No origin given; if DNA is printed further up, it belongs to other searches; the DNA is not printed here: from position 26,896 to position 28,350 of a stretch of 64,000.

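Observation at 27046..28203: Single ORF fusing a Rossmann NAD(P)-binding domain to a catalytically intact MGMT (Ogt-like) C-terminal domain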

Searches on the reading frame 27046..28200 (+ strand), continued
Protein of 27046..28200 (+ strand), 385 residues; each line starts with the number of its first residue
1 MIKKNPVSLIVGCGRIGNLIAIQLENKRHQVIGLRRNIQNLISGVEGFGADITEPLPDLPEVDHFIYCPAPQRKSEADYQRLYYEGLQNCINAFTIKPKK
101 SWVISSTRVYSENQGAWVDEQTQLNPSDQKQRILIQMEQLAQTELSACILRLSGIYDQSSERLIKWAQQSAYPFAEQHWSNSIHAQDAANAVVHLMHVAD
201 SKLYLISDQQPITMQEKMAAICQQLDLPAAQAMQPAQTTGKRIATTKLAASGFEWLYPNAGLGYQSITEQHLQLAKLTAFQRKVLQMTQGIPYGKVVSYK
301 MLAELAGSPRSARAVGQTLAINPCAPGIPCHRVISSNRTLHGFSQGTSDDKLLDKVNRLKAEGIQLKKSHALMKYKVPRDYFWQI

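Call 52: fold_search(model_id=the predicted structure, library=pdb)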
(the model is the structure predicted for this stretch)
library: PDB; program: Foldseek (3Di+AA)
matches with E <= 10: 1964; with E <= 0.001: 382
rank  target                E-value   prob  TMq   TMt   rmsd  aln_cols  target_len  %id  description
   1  3gpi                  3.7e-19  1.00  0.60  0.83   2.9       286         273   29  Structure of putative NAD-dependent epimerase/dehydratase from methylobacillus flagellatus (released 2009-04-21)
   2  3ius_B                1.9e-15  1.00  0.51  0.69   5.8       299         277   21  The structure of a functionally unknown conserved protein from Silicibacter pomeroyi DSS (released 2009-10-20)
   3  3ius_A                2.1e-15  1.00  0.52  0.69   5.5       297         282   22  The structure of a functionally unknown conserved protein from Silicibacter pomeroyi DSS (released 2009-10-20)
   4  3m2p_D                5.6e-13  1.00  0.49  0.63   6.0       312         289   18  The crystal structure of UDP-N-acetylglucosamine 4-epimerase from Bacillus cereus (released 2010-04-07)
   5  6zla_A                6.0e-13  1.00  0.57  0.69   4.5       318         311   16  Crystal Structure of UDP-Glucuronic acid 4-epimerase from Bacillus cereus in complex with NAD (released 2020-07-29)
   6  3m2p_F                6.7e-13  1.00  0.50  0.69   5.0       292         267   17  The crystal structure of UDP-N-acetylglucosamine 4-epimerase from Bacillus cereus (released 2010-04-07)
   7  8wxk_A                1.0e-12  1.00  0.57  0.65   4.9       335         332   18  Crystal Structure of UDP-Glucose 4-Epimerase (all4713) with UDP-glucose and NAD from Nostoc sp. PCC 7120 (released 2024-10-30)
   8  3m2p_C                1.2e-12  1.00  0.49  0.65   6.1       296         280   17  The crystal structure of UDP-N-acetylglucosamine 4-epimerase from Bacillus cereus (released 2010-04-07)
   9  6zla_C                1.3e-12  1.00  0.55  0.67   4.6       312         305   15  Crystal Structure of UDP-Glucuronic acid 4-epimerase from Bacillus cereus in complex with NAD (released 2020-07-29)
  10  8wxk_B                2.6e-12  1.00  0.55  0.63   5.2       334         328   18  Crystal Structure of UDP-Glucose 4-Epimerase (all4713) with UDP-glucose and NAD from Nostoc sp. PCC 7120 (released 2024-10-30)
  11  6vo6_B                2.9e-12  1.00  0.55  0.67   4.8       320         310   15  Crystal Structure of Cj1427, an Essential NAD-dependent Dehydrogenase from Campylobacter jejuni, in the Presence of NA (released 2020-04-01)
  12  6zla_B                2.9e-12  1.00  0.53  0.65   4.8       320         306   16  Crystal Structure of UDP-Glucuronic acid 4-epimerase from Bacillus cereus in complex with NAD (released 2020-07-29)
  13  3m2p_A                4.3e-12  1.00  0.51  0.66   5.0       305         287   17  The crystal structure of UDP-N-acetylglucosamine 4-epimerase from Bacillus cereus (released 2010-04-07)
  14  1n7h_A                4.6e-12  1.00  0.55  0.63   5.7       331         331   14  Crystal Structure of GDP-mannose 4,6-dehydratase ternary complex with NADPH and GDP (released 2003-01-07)
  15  3m2p_E                5.1e-12  1.00  0.49  0.68   5.1       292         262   18  The crystal structure of UDP-N-acetylglucosamine 4-epimerase from Bacillus cereus (released 2010-04-07)
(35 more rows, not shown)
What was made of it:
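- Checked: Its predicted fold matches 3GPI (TM 0.83 normalised to the target) and then NDP-sugar epimerases (call 52).
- Atypical SDRs such as NmrA/HSCARG and MAT2B act as regulators; MAT2B is among the fold hits (call 52). Extended SDRs normally bind NDP-linked substrates (call 52).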

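Call 55: list_cluster_members(proteins=[P0125, P0126, P0136, P0258, P0276, P0281])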
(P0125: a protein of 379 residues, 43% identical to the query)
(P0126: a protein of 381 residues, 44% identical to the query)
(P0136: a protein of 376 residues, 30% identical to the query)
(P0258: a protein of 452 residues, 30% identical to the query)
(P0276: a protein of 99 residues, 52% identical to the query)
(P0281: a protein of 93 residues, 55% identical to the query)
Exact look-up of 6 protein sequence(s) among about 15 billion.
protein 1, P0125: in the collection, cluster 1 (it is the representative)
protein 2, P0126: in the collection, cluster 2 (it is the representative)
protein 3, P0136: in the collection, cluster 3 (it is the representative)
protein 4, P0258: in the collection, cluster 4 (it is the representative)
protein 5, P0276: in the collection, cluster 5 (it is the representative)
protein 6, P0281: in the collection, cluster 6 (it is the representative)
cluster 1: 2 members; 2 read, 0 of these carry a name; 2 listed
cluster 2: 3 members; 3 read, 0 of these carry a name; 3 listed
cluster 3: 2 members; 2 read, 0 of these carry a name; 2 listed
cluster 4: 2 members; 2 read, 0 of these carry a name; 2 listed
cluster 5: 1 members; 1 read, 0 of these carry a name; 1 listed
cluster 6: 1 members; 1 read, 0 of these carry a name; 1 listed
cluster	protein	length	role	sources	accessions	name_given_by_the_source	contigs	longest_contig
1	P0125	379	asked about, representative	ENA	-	-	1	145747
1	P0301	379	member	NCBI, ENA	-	-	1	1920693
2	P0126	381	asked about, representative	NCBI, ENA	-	-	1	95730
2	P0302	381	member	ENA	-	-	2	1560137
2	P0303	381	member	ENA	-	-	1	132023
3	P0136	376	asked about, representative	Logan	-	-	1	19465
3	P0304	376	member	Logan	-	-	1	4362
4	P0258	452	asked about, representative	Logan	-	-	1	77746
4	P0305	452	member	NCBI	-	-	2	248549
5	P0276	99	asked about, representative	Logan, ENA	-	-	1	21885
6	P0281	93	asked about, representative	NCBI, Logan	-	-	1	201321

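Call 61: search_protein_families(library=pfam, alignment_id=A6, max_evalue=0.001)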
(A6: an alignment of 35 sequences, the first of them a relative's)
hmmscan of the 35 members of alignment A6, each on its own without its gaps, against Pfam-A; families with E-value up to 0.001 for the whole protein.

A. member 1, L012:4129-4974:+ (282 aa): 2 families
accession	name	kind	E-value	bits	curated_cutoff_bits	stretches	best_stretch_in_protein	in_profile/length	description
PF13679.12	Methyltransf_32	-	2e-46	157.9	27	1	33-173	1-141/143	Methyltransferase domain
PF13847.12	Methyltransf_31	-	6.2e-08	32.9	27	1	61-158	7-99/145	Methyltransferase domain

B. families by the number of members that match (of 35 scanned): 21 families
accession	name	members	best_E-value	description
PF13679.12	Methyltransf_32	10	4e-49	Methyltransferase domain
PF00293.34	NUDIX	10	1.5e-15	NUDIX domain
PF13847.12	Methyltransf_31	10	2.3e-10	Methyltransferase domain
PF03349.22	Toluene_X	3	4.1e-26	Outer membrane protein transport protein (OMPP1/FadL/TodX)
PF00171.27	Aldedh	1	6.5e-141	Aldehyde dehydrogenase family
PF00285.26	Citrate_synt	1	8e-37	Citrate synthase, C-terminal domain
PF00144.29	Beta-lactamase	1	7e-34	Beta-lactamase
PF10993.13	DUF2818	1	2.8e-33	Protein of unknown function (DUF2818)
PF13288.12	DXPR_C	1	8.3e-33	DXP reductoisomerase C-terminal domain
PF02826.25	2-Hacid_dh_C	1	1.7e-25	D-isomer specific 2-hydroxyacid dehydrogenase, NAD binding domain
PF24125.1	Cds6_C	1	1.7e-16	Cds6 C-terminal NTF2-like domain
PF00389.36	2-Hacid_dh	1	1.5e-15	D-isomer specific 2-hydroxyacid dehydrogenase, catalytic domain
PF09721.15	Exosortase_EpsH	1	5.6e-09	Transmembrane exosortase (Exosortase_EpsH)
PF11890.14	DUF3410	1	4.7e-08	Domain of unknown function (DUF3410)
PF13432.12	TPR_16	1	1.4e-06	Tetratricopeptide repeat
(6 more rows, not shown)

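Call 62: search_protein_families(library=pfam, alignment_id=A7, max_evalue=0.001)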
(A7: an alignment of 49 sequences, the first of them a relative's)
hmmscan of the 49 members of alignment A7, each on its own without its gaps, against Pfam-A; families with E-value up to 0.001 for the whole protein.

A. member 1, L012:5837-6391:- (185 aa): 2 families
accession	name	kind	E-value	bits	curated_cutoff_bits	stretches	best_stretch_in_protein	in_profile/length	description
PF01272.25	GreA_GreB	-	3.7e-22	78.5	26.9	1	110-183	3-77/77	Transcription elongation factor, GreA/GreB, C-term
PF03449.20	GreA_GreB_N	-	1.2e-21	77.1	24.5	1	31-101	1-71/71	Transcription elongation factor, N-terminal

B. families by the number of members that match (of 49 scanned): 46 families (the first 25 are shown)
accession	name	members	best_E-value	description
PF01272.25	GreA_GreB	10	1e-24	Transcription elongation factor, GreA/GreB, C-term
PF03449.20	GreA_GreB_N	10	2.1e-23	Transcription elongation factor, N-terminal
PF13640.12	2OG-FeII_Oxy_3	5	5.6e-22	2OG-Fe(II) oxygenase superfamily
PF13661.12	2OG-FeII_Oxy_4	5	7.7e-19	2OG-Fe(II) oxygenase superfamily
PF01212.27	Beta_elim_lyase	5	1.1e-16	Beta-eliminating lyase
PF13406.11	SLT_2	4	3.3e-106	Transglycosylase SLT domain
PF01471.23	PG_binding_1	4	1.8e-12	Putative peptidoglycan binding domain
PF00282.25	Pyridoxal_deC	3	1.3e-63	Pyridoxal-dependent decarboxylase conserved domain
PF04186.18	FxsA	3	4.1e-33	FxsA cytoplasmic membrane protein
PF00587.30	tRNA-synt_2b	2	4.9e-55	tRNA synthetase class II core domain (G, H, P, S and T)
PF01042.26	Ribonuc_L-PSP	2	9.4e-42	Endoribonuclease L-PSP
PF03129.25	HGTP_anticodon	2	1.5e-22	Anticodon binding domain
PF00072.30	Response_reg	2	7.1e-19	Response regulator receiver domain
PF07973.19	tRNA_SAD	2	2.9e-17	Threonyl and Alanyl tRNA synthetase second additional domain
PF02824.27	TGS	2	4.8e-10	TGS domain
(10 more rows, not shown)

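Call 63: search_protein_families(library=ncbifam, proteins=[L022:4340-4957:+, L039:2166-2738:+, L068:4398-4988:+, L073:1570-2151:+, L088:4400-4993:+, L028:4352-4978:+, L045:4384-4941:+, L012:4129-4974:+, L075:4129-4962:+], max_evalue=0.001)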
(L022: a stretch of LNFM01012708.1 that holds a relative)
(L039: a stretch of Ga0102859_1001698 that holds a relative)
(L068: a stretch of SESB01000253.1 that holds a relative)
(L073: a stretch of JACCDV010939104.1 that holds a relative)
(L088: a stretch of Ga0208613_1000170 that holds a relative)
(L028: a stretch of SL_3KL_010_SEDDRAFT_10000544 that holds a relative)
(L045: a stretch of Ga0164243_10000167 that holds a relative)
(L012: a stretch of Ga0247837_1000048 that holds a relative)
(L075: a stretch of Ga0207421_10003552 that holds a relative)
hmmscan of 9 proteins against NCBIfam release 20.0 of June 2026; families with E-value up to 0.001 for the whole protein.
L022:4340-4957:+ (206 aa): 7 families
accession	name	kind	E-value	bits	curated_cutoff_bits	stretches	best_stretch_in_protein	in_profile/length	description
NF008736.0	PRK11762.1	equivalog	2.5e-26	92.3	169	1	33-205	10-184/186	ADP compounds hydrolase NudE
NF011585.0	PRK15009.1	equivalog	1.1e-12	48.1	234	1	69-197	47-183/191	GDP-mannose pyrophosphatase NudK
TIGR00052.1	TIGR00052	subfamily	1.1e-09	38.1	79.55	1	63-197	51-185/188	nudix-type nucleoside diphosphatase, YffH/AdpP family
NF052459.1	OxoGTPPhMutT1Mycb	equivalog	8.8e-05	21.7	475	1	98-155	32-89/292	8-oxo-(d)GTP phosphatase MutT1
NF001938.0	PRK00714.1-5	equivalog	0.00013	21.4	116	1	70-160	15-109/172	RNA pyrophosphohydrolase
TIGR02705.1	nudix_YtkD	equivalog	0.0006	19.4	154.4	1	62-129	18-79/156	RNA deprotection pyrophosphohydrolase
NF006530.0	PRK08999.1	equivalog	0.00089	18.4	245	0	78-134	16-75/315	Nudix family hydrolase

L039:2166-2738:+ (191 aa): 8 families
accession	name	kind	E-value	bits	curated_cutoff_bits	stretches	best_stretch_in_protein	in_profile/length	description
NF008736.0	PRK11762.1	equivalog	1.4e-21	76.9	169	1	44-184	44-184/186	ADP compounds hydrolase NudE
NF011585.0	PRK15009.1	equivalog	1.5e-10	41.1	234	1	74-174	79-181/191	GDP-mannose pyrophosphatase NudK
TIGR00052.1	TIGR00052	subfamily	1.8e-08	34.2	79.55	1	65-174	74-183/188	nudix-type nucleoside diphosphatase, YffH/AdpP family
NF052459.1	OxoGTPPhMutT1Mycb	equivalog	5.3e-05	22.5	475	1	77-121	32-72/292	8-oxo-(d)GTP phosphatase MutT1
NF008044.0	PRK10776.1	equivalog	0.00021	21.2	148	1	75-113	32-70/130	8-oxo-dGTP diphosphatase MutT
TIGR02705.1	nudix_YtkD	equivalog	0.00022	20.8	154.4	1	75-111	46-82/156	RNA deprotection pyrophosphohydrolase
NF001938.0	PRK00714.1-5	equivalog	0.00022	20.6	116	1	57-110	23-81/172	RNA pyrophosphohydrolase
NF006530.0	PRK08999.1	equivalog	0.00025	20.2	245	1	51-111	8-70/315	Nudix family hydrolase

L068:4398-4988:+ (197 aa): 6 families
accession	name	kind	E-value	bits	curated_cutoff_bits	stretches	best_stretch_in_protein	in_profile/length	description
NF008736.0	PRK11762.1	equivalog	5.6e-24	84.7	169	1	29-182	25-182/186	ADP compounds hydrolase NudE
NF011585.0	PRK15009.1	equivalog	4.7e-10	39.5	234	1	74-179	79-186/191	GDP-mannose pyrophosphatase NudK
TIGR02705.1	nudix_YtkD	equivalog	2.2e-07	30.6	154.4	1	39-112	16-83/156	RNA deprotection pyrophosphohydrolase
NF052459.1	OxoGTPPhMutT1Mycb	equivalog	7.1e-05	22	475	1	77-131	32-86/292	8-oxo-(d)GTP phosphatase MutT1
TIGR00052.1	TIGR00052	subfamily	8.5e-05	22.2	79.55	1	73-178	82-187/188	nudix-type nucleoside diphosphatase, YffH/AdpP family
NF006530.0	PRK08999.1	equivalog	0.00037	19.7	245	1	58-111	17-70/315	Nudix family hydrolase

L073:1570-2151:+ (194 aa): 8 families
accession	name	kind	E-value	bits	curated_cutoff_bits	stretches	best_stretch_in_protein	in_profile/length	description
NF008736.0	PRK11762.1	equivalog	1.1e-23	83.8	169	1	17-187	12-184/186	ADP compounds hydrolase NudE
TIGR00052.1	TIGR00052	subfamily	1.6e-08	34.3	79.55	1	68-179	63-185/188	nudix-type nucleoside diphosphatase, YffH/AdpP family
NF011585.0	PRK15009.1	equivalog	3.4e-08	33.4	234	1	64-179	60-183/191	GDP-mannose pyrophosphatase NudK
NF008044.0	PRK10776.1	equivalog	0.00014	21.8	148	1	77-117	31-71/130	8-oxo-dGTP diphosphatase MutT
NF052459.1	OxoGTPPhMutT1Mycb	equivalog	0.00015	21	475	1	80-117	32-69/292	8-oxo-(d)GTP phosphatase MutT1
TIGR02705.1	nudix_YtkD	equivalog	0.00016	21.3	154.4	1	78-117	46-85/156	RNA deprotection pyrophosphohydrolase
NF006530.0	PRK08999.1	equivalog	0.00022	20.4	245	1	54-114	8-70/315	Nudix family hydrolase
NF001938.0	PRK00714.1-5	equivalog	0.00051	19.4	116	1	63-111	26-79/172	RNA pyrophosphohydrolase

L088:4400-4993:+ (198 aa): 7 families
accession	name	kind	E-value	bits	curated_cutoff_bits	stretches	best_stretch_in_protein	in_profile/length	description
NF008736.0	PRK11762.1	equivalog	3.9e-28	98.2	169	1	25-194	13-184/186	ADP compounds hydrolase NudE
NF011585.0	PRK15009.1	equivalog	9e-15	54.8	234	1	56-184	45-181/191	GDP-mannose pyrophosphatase NudK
TIGR00052.1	TIGR00052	subfamily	7.2e-13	48.5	79.55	1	60-185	59-184/188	nudix-type nucleoside diphosphatase, YffH/AdpP family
NF052459.1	OxoGTPPhMutT1Mycb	equivalog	1.9e-05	23.9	475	1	87-169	32-112/292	8-oxo-(d)GTP phosphatase MutT1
NF001938.0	PRK00714.1-5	equivalog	0.00016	21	116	1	53-119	9-80/172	RNA pyrophosphohydrolase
TIGR02705.1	nudix_YtkD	equivalog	0.00032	20.3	154.4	1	50-125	17-86/156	RNA deprotection pyrophosphohydrolase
NF006530.0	PRK08999.1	equivalog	0.00033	19.8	245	1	67-124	16-73/315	Nudix family hydrolase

L028:4352-4978:+ (209 aa): 10 families
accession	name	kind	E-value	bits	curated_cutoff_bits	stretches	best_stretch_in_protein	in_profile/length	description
TIGR04177.1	exosort_XrtH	exception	1.9e-58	196.9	86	1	38-192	1-155/158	exosortase H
TIGR04178.1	exo_archaeo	signature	5.3e-18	65.1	23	1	103-193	1-96/97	exosortase/archaeosortase family protein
NF046081.1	exosort_XrtX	exception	1.2e-14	54.6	170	1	36-193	3-163/168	exosortase X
TIGR04144.1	archaeo_VPXXXP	exception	4.8e-14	52.6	150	1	38-190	2-151/156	archaeosortase B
TIGR04300.1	exosort_XrtM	exception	2.1e-13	51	125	1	97-188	48-140/150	exosortase family protein XrtM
TIGR04128.1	exoso_Fjoh_1448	exception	8.6e-10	39.1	90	1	37-190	12-170/174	exosortase family protein XrtF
TIGR04125.1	exosort_PGF_TRM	exception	5.6e-08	32.5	75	1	33-166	74-205/271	archaeosortase A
TIGR04124.1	archaeo_artE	exception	8.8e-06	25.8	95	1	40-191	8-150/153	archaeosortase family protein ArtE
NF046083.1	exosort_XrtY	exception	8.6e-05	22.5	160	1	73-169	54-149/168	exosortase Y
NF033505.2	paceosortase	exception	0.00049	20.2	80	1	45-188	10-144/167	pacearchaeosortase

L045:4384-4941:+ (186 aa): 0 families

L012:4129-4974:+ (282 aa): 1 family
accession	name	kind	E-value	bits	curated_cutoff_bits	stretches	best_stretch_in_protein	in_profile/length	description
TIGR02469.1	CbiT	equivalog_domain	0.00054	20.2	78.3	1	48-137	11-92/124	precorrin-6Y C5,15-methyltransferase (decarboxylating) subunit CbiT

L075:4129-4962:+ (278 aa): 7 families
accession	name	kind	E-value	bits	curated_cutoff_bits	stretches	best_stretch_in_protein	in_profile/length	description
NF007943.0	PRK10662.1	equivalog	1.2e-11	43.8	266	1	100-157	177-234/380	D-alanyl-D-alanine-carboxypeptidase/endopeptidase AmpH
NF002968.0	PRK03642.1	equivalog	5.8e-06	25.4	385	0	102-147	197-242/432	penicillin binding protein PBP4B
NF033698.1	blaCSA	exception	1.3e-05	24.3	884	1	105-149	160-204/375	CSA family class C beta-lactamase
NF033085.1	bla_class_C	equivalog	1.9e-05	23.7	415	1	98-148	136-186/356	class C beta-lactamase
NF033700.1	blaCMA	exception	3.4e-05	23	887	1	105-148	160-203/375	CMA family class C beta-lactamase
NF033159.0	blaPAC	exception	0.00013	20.9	850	1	99-145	159-205/380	PAC family class C beta-lactamase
NF033569.1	blaLHK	exception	0.00093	18.2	850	0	104-186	175-257/390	LHK family class C beta-lactamase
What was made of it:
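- In one clade the SDR sits in an operon with a NudE-like NUDIX hydrolase for ADP compounds (calls 61, 63), which hints at a nucleotide-type ligand.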

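Call 69: search_protein_families(library=ncbifam, proteins=[L008:4677-5297:+, L007:4722-5336:+], max_evalue=0.00001)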
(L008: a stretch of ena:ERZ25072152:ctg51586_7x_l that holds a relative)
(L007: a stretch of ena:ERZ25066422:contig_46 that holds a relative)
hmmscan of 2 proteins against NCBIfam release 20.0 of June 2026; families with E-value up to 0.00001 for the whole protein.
L008:4677-5297:+ (207 aa): 5 families
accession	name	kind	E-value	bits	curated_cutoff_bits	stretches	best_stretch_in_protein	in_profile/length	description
NF007016.1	PRK09481.1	equivalog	2.1e-51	174.3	314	1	7-207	9-208/209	stringent starvation protein SspA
TIGR01262.1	maiA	equivalog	5.3e-15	55.6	171.05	1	46-172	41-177/211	maleylacetoacetate isomerase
NF050814.1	FtsZBindFzlA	equivalog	9.9e-10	38.5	300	1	10-109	6-109/228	FtsZ-binding protein FzlA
NF007831.0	PRK10542.1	equivalog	3.1e-09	36.7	198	1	44-199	39-195/201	glutathione transferase GstA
NF011693.0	PRK15113.1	equivalog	9.1e-07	28.7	150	1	56-195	58-202/214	glutathione transferase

L007:4722-5336:+ (205 aa): 6 families
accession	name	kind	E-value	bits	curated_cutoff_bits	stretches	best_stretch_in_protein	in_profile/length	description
NF007016.1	PRK09481.1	equivalog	8.4e-52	175.6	314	1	5-205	9-208/209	stringent starvation protein SspA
TIGR01262.1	maiA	equivalog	3.5e-13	49.7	171.05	1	10-171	3-178/211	maleylacetoacetate isomerase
NF050814.1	FtsZBindFzlA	equivalog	3.1e-10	40.2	300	1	7-99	5-101/228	FtsZ-binding protein FzlA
NF007682.0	PRK10357.1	equivalog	3e-07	30.2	181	1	19-99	13-94/202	glutathione S-transferase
NF011693.0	PRK15113.1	equivalog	5.8e-07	29.4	150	1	55-193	59-202/214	glutathione transferase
NF007831.0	PRK10542.1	equivalog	2.7e-06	27.1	198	1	44-197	41-195/201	glutathione transferase GstA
